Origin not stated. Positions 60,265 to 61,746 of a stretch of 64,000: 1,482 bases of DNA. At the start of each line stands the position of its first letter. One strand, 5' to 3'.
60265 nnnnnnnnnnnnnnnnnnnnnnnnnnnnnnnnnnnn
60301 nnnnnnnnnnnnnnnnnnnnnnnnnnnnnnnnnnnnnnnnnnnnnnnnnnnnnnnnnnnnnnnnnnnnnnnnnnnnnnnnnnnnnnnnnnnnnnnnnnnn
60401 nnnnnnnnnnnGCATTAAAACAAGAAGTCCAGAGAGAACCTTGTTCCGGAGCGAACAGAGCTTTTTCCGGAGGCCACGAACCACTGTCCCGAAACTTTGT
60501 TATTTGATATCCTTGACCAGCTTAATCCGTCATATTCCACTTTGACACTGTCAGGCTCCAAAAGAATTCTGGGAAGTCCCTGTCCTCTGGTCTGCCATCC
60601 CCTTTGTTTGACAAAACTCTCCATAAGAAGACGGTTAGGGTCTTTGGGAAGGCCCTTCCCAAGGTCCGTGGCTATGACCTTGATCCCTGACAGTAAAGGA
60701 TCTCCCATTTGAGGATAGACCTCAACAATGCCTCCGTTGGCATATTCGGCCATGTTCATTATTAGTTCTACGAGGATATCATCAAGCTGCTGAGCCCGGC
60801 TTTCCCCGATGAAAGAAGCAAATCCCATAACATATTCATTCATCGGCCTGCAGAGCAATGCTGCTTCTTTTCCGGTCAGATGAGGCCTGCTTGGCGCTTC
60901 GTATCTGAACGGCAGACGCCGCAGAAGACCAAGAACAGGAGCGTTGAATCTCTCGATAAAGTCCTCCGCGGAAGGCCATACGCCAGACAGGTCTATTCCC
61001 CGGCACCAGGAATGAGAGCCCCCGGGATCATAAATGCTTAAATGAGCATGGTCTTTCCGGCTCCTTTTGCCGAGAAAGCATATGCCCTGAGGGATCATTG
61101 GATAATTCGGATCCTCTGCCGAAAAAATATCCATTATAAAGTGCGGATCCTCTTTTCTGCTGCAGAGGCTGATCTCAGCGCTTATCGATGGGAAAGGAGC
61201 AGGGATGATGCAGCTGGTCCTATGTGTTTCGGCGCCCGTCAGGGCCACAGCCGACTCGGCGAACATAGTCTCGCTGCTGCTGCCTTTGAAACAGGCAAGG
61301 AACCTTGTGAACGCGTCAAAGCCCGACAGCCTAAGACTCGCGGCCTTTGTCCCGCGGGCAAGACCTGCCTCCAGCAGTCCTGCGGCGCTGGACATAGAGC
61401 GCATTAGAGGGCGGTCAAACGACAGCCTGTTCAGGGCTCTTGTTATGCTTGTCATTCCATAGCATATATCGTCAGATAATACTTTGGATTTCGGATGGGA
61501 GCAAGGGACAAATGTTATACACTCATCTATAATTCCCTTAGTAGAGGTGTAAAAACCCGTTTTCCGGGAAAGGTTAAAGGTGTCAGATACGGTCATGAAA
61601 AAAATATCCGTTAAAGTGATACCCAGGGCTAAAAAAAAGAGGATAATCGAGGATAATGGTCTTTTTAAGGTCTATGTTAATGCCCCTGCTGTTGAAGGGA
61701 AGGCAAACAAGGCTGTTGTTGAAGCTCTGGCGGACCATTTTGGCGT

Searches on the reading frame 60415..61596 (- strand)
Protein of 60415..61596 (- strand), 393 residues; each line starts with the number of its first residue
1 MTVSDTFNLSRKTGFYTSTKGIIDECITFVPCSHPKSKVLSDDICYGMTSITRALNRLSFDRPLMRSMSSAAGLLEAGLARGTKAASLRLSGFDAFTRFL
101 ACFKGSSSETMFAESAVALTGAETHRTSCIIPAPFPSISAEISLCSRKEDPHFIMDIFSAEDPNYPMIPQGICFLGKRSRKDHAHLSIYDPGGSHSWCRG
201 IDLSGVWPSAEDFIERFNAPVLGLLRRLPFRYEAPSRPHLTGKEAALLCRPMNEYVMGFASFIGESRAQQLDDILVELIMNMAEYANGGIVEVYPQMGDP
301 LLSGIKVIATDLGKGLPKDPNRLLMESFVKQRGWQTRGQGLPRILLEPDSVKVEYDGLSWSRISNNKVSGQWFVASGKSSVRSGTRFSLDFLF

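Call 60: search_protein_families(library=pfam, proteins=[window:60415-61596:-], max_evalue=1)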
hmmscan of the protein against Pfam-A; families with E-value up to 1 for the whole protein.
window:60415-61596:- (393 aa): 1 family
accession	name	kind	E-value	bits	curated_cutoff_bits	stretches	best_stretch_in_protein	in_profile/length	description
PF02518.31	HATPase_c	-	0.054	14.4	26.4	1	269-341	4-75/111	Histidine kinase-, DNA gyrase B-, and HSP90-like ATPase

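Call 78: search_protein_families(library=phrogs, proteins=[window:60415-61596:-], max_evalue=0.1)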
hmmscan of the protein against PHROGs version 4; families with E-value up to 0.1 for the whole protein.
window:60415-61596:- (393 aa): 0 families
